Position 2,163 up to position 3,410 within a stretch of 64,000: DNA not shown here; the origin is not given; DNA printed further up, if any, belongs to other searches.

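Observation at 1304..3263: Tandem pair of dissimilar PD-(D/E)XK nuclease-like genes with no methyltransferase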

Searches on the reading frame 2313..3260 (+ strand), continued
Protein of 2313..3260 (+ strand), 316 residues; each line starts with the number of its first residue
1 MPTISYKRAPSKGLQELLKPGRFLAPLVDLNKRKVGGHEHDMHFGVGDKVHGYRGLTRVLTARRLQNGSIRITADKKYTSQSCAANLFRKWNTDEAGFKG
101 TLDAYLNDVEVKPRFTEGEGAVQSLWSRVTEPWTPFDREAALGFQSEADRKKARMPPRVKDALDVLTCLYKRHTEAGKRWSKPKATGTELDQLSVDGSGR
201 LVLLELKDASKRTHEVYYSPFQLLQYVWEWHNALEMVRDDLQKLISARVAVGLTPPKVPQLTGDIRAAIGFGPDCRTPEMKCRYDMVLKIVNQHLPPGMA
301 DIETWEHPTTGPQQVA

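Call 37: search_solved_structures(query=A2, max_evalue=10, show_alignments=3)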
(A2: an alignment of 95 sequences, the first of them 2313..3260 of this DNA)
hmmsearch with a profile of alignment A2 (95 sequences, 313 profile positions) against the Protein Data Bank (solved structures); distinct sequences matched with E-value up to 10: 3.
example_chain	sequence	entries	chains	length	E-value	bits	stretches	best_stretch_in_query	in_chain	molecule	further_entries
4iwt_A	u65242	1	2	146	0.99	11.5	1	113-188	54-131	Lytic amidase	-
6u42_1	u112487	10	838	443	1.1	11.4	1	109-179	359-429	Tubulin beta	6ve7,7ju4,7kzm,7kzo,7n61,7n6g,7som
2vld_A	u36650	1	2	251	1.4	11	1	183-210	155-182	Endonuclease NucS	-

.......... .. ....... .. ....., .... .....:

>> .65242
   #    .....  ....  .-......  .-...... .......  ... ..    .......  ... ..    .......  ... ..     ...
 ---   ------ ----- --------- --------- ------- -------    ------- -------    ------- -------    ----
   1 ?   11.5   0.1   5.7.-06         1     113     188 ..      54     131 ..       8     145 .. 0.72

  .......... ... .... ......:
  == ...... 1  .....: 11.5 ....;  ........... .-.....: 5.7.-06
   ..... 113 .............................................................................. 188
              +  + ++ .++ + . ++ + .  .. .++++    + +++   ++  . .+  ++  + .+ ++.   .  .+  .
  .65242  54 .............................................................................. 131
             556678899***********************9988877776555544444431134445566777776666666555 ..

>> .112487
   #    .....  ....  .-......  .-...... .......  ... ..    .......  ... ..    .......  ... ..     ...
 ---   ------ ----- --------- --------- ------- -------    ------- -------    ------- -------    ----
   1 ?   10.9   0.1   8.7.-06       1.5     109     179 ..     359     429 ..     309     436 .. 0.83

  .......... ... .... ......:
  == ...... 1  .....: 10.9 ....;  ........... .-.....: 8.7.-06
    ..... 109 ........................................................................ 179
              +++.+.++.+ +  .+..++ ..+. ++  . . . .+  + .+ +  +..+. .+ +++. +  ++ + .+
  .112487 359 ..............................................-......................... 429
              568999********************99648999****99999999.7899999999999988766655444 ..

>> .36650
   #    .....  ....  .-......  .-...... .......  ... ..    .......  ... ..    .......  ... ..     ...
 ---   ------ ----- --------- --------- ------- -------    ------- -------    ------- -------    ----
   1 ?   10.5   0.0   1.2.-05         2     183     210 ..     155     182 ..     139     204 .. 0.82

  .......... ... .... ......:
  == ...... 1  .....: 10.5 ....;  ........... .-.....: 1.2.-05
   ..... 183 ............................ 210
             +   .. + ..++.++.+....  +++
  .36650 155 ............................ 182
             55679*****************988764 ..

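Call 48: find_related_loci(query=A2, collection=viral_contigs, flank=8000)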
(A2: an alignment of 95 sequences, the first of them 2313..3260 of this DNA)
Query A2 (316 aa) in viral_contigs; peptide patterns used: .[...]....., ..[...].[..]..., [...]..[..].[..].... (x = any residue, [..] = any of these).
175 stretches matched a pattern, but none encodes a relative of the query by tblastn (E <= 1e-3).

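Call 55: search_protein_families(library=pfam, alignment_id=A4, max_evalue=0.0001)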
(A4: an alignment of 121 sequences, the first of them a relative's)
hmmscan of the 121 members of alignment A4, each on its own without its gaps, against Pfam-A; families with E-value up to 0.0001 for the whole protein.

A. member 1, L001:5912-6355:+ (148 aa): 0 families

B. families by the number of members that match (of 121 scanned): 87 families (the first 25 are shown)
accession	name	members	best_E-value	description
PF12706.13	Lactamase_B_2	6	2.4e-13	Beta-lactamase superfamily domain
PF00753.33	Lactamase_B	5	3.4e-07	Metallo-beta-lactamase superfamily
PF13350.11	Y_phosphatase3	2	9.3e-64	Tyrosine phosphatase family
PF04250.19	DUF429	2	4.1e-24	Protein of unknown function (DUF429)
PF01609.27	DDE_Tnp_1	2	1.4e-16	Transposase DDE domain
PF08241.18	Methyltransf_11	2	3.3e-16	Methyltransferase domain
PF01381.28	HTH_3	2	7.5e-16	Helix-turn-helix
PF13560.12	HTH_31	2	1.6e-09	Helix-turn-helix domain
PF14088.11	DUF4268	2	7.7e-08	Domain of unknown function (DUF4268)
PF13489.12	Methyltransf_23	2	1.9e-07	Methyltransferase domain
PF14403.11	CP_ATPgrasp_2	1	1.7e-150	Circularly permuted ATP-grasp type 2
PF13310.11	Virulence_RhuM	1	4.7e-115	Virulence protein RhuM family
PF03796.21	DnaB_C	1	6.1e-102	DnaB-like helicase C terminal domain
PF04174.18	CP_ATPgrasp_1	1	5.2e-99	A circularly permuted ATPgrasp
PF13540.12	RCC1_2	1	6.9e-97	Regulator of chromosome condensation (RCC1) repeat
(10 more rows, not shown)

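Call 56: search_protein_families(library=padloc, alignment_id=A4, max_evalue=0.00001)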
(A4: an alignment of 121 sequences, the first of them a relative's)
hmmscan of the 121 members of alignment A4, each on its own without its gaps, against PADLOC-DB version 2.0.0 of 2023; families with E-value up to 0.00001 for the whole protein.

A. member 1, L001:5912-6355:+ (148 aa): 0 families

B. families by the number of members that match (of 121 scanned): 78 families (the first 25 are shown)
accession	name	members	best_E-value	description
PDLC04134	mad2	3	1.6e-16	mads_2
PDLC04911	PDC-S11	2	8.2e-59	-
PDLC04914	PDC-S11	2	8.9e-50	-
PDLC04912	PDC-S11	2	3.5e-48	-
PDLC05019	PDC-S44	2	2.1e-24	-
PDLC04913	PDC-S11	2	9e-16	-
PDLC04852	PDC-S05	1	2.1e-151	-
PDLC04851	PDC-S05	1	2.4e-142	-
PDLC04853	PDC-S05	1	2.9e-142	-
PDLC04868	PDC-S05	1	2e-127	-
PDLC04843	PDC-S05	1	7.4e-120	-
PDLC04864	PDC-S05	1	9.5e-119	-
PDLC04871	PDC-S05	1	1.9e-117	-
PDLC05020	PDC-S44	1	4.9e-96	-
PDLC04870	PDC-S05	1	2.4e-91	-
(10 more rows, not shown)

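Call 63: search_protein_families(library=pfam, proteins=[L002:6303-7313:+, L017:7046-7456:-, L013:10467-11090:-, L007:8961-9521:+, L015:1615-2241:+, L030:5548-6849:+, L021:7002-7856:+, L031:6975-7352:+, L005:6820-7722:-, L010:6128-7120:-], max_evalue=0.1)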
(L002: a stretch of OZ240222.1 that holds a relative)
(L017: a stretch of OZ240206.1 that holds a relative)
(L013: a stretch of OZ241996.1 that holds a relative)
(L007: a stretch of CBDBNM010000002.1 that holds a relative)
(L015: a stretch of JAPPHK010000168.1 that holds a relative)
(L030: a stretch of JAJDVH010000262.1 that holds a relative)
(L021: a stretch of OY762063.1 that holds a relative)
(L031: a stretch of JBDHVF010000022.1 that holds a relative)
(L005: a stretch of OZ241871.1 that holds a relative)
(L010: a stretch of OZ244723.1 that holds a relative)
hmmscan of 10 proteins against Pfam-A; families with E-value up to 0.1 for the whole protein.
L002:6303-7313:+ (337 aa): 3 families
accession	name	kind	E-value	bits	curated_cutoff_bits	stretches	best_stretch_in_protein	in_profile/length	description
PF01391.23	Collagen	-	6.3e-23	80.8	27.2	3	48-106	1-59/60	Collagen triple helix repeat (20 copies)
PF13365.12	Trypsin_2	-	1.4e-13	52.3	27.6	1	175-315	1-143/144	Trypsin-like peptidase domain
PF00089.32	Trypsin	-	0.00098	19.4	20.6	1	165-317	16-195/220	Trypsin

L017:7046-7456:- (137 aa): 2 families
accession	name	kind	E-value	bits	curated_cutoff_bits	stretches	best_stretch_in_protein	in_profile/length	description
PF01609.27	DDE_Tnp_1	-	2.2e-12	47.6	23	1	5-127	46-198/200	Transposase DDE domain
PF13586.12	DDE_Tnp_1_2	-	4.2e-11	43.6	29.2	1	46-130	1-85/86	Transposase DDE domain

L013:10467-11090:- (208 aa): 0 families

L007:8961-9521:+ (187 aa): 1 family
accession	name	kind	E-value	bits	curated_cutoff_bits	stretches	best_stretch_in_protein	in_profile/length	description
PF18742.7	DpnII-MboI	-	0.075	13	27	0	39-119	33-105/150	REase_DpnII-MboI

L015:1615-2241:+ (209 aa): 1 family
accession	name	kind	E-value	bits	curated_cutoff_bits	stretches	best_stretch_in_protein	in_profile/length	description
PF18742.7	DpnII-MboI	-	0.0098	15.9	27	1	26-113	32-113/150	REase_DpnII-MboI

L030:5548-6849:+ (434 aa): 0 families

L021:7002-7856:+ (285 aa): 0 families

L031:6975-7352:+ (126 aa): 0 families

L005:6820-7722:- (301 aa): 3 families
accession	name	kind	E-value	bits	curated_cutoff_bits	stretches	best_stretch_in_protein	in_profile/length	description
PF01609.27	DDE_Tnp_1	-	1.4e-16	61.3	23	1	106-278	4-200/200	Transposase DDE domain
PF13612.12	DDE_Tnp_1_3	-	4.2e-15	56.5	27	1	146-256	41-149/155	Transposase DDE domain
PF13843.12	DDE_Tnp_1_7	-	0.085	12.6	22.4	0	149-239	154-248/349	Transposase IS4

L010:6128-7120:- (331 aa): 1 family
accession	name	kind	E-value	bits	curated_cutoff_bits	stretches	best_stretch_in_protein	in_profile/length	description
PF14088.11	DUF4268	-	3.2e-17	63.3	27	1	180-314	3-139/140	Domain of unknown function (DUF4268)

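Call 64: search_protein_representatives(alignment_id=A2)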
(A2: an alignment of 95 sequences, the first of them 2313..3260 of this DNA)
Query: 95 sequences, 313 profile positions. Proteins with E-value up to 0.001 (for the whole library): 663; up to 1e-10: 422; up to 1e-30: 148. The best 150 are listed.
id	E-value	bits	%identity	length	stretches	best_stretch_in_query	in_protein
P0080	4.5e-126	436.4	-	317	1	1-312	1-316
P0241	4.6e-126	436.4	-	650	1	5-308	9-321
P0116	2.4e-124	430.8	-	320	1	3-310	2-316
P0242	4.0e-123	426.7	-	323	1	1-310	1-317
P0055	1.3e-122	425.1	-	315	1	1-312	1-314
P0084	8.8e-122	422.3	-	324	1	3-304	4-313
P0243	1.1e-119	415.4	-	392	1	4-306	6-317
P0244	8.7e-119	412.5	-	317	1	1-308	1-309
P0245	1.0e-118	412.3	-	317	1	1-312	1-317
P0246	6.4e-113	393.2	-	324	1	4-308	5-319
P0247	9.0e-111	386.2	-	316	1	1-311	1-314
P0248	1.2e-108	379.1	-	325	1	2-312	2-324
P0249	5.6e-108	377.0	-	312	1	6-306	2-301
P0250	6.6e-105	366.9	-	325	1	1-308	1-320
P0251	9.2e-105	366.4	-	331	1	5-310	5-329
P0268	2.1e-85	302.8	-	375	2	37-308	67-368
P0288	3.5e-71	256.1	-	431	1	6-301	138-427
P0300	2.4e-65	237.0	-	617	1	4-301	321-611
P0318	3.4e-55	203.6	-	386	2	127-309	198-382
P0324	9.0e-54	198.9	-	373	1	5-310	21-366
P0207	1.4e-50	188.5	-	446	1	193-306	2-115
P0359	2.0e-40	155.1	-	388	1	7-304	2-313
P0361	3.5e-40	154.3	-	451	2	3-150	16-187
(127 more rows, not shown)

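Call 65: search_protein_families(library=pfam, proteins=[P0241, P0300, P0288, P0243, P0268, P0324, P0359, P0361, P0318], max_evalue=0.01)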
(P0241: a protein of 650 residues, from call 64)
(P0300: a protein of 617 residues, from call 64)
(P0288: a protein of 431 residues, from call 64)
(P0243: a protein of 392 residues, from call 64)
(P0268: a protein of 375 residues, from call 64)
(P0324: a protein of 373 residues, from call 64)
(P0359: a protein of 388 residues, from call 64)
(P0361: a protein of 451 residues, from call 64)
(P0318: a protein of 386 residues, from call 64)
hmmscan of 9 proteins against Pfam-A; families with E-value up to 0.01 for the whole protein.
P0241 (650 aa): 2 families
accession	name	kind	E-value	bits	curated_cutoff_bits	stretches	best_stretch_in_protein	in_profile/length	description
PF22558.3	REase-ARP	-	2.8e-19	70.2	27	1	364-648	31-269/270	Restriction Endonuclease associating with ARP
PF20796.3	PDDEXK_13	-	4.9e-15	56.1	27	2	396-526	83-203/290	PD-(D/E)XK nuclease superfamily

P0300 (617 aa): 2 families
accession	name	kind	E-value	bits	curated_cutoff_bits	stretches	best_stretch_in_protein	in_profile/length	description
PF22558.3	REase-ARP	-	2.1e-18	67.3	27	1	44-284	41-234/270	Restriction Endonuclease associating with ARP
PF20796.3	PDDEXK_13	-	7.7e-14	52.2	27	2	66-187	83-195/290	PD-(D/E)XK nuclease superfamily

P0288 (431 aa): 0 families

P0243 (392 aa): 0 families

P0268 (375 aa): 0 families

P0324 (373 aa): 0 families

P0359 (388 aa): 0 families

P0361 (451 aa): 0 families

P0318 (386 aa): 0 families

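Call 75: list_cluster_members(proteins=[P0004, P0007, P0063, P0106, P0137, P0142, P0194, P0218, P0227, P0241])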
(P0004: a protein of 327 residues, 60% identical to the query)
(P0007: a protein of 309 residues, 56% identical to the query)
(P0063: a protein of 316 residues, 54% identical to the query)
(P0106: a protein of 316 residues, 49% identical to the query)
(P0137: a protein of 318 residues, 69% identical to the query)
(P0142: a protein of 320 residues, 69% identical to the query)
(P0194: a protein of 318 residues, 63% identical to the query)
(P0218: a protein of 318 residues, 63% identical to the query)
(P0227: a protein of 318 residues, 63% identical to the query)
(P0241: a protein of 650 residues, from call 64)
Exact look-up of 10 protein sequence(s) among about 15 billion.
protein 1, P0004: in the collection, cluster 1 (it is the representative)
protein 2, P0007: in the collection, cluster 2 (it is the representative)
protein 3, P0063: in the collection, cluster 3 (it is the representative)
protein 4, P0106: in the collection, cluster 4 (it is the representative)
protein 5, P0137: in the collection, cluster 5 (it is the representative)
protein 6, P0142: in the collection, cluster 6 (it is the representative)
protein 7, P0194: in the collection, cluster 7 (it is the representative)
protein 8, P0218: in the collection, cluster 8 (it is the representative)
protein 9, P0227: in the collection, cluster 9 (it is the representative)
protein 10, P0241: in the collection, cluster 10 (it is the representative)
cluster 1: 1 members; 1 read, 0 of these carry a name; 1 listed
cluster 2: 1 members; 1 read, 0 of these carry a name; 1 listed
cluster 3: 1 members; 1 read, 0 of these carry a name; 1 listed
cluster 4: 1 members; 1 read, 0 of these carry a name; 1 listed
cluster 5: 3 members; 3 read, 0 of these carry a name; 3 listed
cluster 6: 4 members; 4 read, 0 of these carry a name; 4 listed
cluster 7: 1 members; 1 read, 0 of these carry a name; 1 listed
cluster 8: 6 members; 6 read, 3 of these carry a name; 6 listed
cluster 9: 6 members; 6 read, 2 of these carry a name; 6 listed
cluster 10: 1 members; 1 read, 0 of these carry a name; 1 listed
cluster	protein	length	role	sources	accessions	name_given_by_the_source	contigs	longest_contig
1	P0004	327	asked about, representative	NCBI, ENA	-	-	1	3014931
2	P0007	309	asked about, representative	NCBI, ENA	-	-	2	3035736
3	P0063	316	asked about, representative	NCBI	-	-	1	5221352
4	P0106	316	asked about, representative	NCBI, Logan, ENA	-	-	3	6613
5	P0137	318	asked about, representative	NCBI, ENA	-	-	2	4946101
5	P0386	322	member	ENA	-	-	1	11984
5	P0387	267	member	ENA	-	-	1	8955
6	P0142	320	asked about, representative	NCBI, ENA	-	-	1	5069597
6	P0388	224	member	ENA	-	-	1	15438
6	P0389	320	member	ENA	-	-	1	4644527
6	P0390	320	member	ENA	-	-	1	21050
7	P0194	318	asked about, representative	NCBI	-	-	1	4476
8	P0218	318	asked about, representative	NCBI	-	-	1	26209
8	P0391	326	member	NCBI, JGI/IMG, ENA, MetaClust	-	\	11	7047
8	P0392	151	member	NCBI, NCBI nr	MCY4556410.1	MAG: hypothetical protein OXF79_08530, partial [Chloroflexi bacterium] | hypothetical protein [Chloroflexota bacterium]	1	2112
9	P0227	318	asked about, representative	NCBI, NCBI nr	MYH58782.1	MAG: hypothetical protein F4145_12495 [Boseongicola sp. SB0675_bin_26] | hypothetical protein [Boseongicola sp. SB0675_bin_26]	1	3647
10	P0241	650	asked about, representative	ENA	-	-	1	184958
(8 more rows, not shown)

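Call 86: find_homologous_proteins(query=L036:6675-7919:+, max_evalue=1e-10)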
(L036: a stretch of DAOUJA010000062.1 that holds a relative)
Query L036:6675-7919:+ (415 aa): 7653 proteins with E <= 1e-10 among 8000 candidates; the best 120 are listed.
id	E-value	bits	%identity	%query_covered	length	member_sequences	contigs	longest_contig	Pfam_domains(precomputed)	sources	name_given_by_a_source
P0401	1.6e-285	965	100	100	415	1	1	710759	PF12706.14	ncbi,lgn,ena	-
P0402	1.2e-241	820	84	100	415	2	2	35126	PF12706.14,PF00753.34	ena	-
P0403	4.3e-236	802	81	100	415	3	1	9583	PF12706.14,PF00753.34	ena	-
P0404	7.5e-229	778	79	100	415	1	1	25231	PF12706.14,PF00753.34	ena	-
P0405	4.0e-225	766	79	100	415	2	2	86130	PF12706.14,PF00753.34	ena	-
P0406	3.0e-220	750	76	100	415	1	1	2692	PF12706.14,PF07521.18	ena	-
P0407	5.8e-219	745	76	100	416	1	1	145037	PF12706.14,PF00753.34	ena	-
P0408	4.8e-217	739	76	100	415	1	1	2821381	PF12706.14,PF00753.34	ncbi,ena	-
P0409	7.9e-214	729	75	100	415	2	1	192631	PF12706.14,PF00753.34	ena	-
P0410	9.0e-214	728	76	100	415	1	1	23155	PF12706.14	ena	-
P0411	9.1e-214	728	76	100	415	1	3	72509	PF12706.14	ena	-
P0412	1.1e-213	728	76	100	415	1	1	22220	PF12706.14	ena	-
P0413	8.0e-213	725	75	100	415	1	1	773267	PF12706.14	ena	-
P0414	1.1e-212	725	74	100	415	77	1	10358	PF12706.14,PF00753.34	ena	-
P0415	1.8e-212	724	75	100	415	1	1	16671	PF12706.14,PF00753.34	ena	-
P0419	2.5e-211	720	73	100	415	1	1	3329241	PF12706.14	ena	-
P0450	2.2e-203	694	72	100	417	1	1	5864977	PF12706.14,PF13483.13,PF00753.34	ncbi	-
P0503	3.6e-199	680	70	100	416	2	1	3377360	PF12706.14,PF00753.34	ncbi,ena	-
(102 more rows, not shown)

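Call 87: find_encoding_contigs(protein=P0408, flank=4000, max_places=2)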
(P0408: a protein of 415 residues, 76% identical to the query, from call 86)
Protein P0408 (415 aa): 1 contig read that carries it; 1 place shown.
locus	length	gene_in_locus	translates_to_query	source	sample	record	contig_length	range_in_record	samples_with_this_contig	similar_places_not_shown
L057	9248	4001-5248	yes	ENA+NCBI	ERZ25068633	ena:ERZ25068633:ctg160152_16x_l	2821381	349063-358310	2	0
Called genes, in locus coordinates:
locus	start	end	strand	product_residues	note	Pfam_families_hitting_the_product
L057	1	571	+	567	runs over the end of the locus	PF00580:UvrD-helicase, PF13245:AAA_19, PF13361:UvrD_C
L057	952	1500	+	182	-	PF12705:PDDEXK_1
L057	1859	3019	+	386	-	PF00929:RNase_T, PF16473:Rv2179c-like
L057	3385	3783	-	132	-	-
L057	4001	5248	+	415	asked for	PF00753:Lactamase_B (faint), PF12706:Lactamase_B_2 (weak)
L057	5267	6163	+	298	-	-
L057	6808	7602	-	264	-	-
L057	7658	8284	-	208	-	PF13358:DDE_3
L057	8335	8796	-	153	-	PF13551:HTH_29 (weak), PF13565:HTH_32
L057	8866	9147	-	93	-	-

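Call 88: find_encoding_contigs(protein=P0450, flank=4000, max_places=2)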
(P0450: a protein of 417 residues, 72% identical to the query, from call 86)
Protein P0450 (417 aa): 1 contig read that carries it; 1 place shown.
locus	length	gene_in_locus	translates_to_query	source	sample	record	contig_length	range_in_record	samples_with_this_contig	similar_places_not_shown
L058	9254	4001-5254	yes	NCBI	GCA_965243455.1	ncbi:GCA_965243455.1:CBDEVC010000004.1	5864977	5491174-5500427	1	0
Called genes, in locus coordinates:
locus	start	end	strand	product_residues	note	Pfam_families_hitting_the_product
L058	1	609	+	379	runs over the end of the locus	PF13620:CarboxypepD_reg, PF13432:TPR_16 (faint), PF23914:TPR_CcmH_CycH (faint), PF24575:TPR_Slam (faint), PF00515:TPR_1 (faint), PF07719:TPR_2 (faint), PF13181:TPR_8 (faint), PF13414:TPR_11 (weak), +3 more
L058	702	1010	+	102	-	-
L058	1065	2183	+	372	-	PF07470:Glyco_hydro_88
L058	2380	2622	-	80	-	PF13358:DDE_3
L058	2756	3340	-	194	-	-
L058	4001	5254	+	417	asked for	PF00753:Lactamase_B, PF13483:Lactamase_B_3 (faint), PF12706:Lactamase_B_2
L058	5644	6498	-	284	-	-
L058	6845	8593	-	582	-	PF07969:Amidohydro_3, PF01979:Amidohydro_1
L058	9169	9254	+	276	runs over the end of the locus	-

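Call 89: find_encoding_contigs(protein=P0503, flank=4000, max_places=2)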
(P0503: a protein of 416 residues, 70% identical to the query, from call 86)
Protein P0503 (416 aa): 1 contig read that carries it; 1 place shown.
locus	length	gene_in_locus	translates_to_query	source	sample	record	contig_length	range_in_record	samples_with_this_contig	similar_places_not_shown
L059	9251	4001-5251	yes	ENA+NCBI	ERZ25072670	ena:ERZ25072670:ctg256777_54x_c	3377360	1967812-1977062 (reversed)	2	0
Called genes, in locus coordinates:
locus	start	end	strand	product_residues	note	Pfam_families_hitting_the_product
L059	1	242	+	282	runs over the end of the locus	PF04909:Amidohydro_2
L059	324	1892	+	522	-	PF07992:Pyr_redox_2 (weak), PF00890:FAD_binding_2, PF01266:DAO, PF01593:Amino_oxidase, PF13450:NAD_binding_8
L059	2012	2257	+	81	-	PF02604:PhdYeFM_antitox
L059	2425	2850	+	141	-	-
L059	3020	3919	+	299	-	PF21088:MS_channel_1st, PF00924:MS_channel_2nd, PF21082:MS_channel_3rd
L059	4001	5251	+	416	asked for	PF00753:Lactamase_B (weak), PF12706:Lactamase_B_2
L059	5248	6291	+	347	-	PF14281:PDDEXK_4 (weak)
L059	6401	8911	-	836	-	-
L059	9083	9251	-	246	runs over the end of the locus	PF05721:PhyH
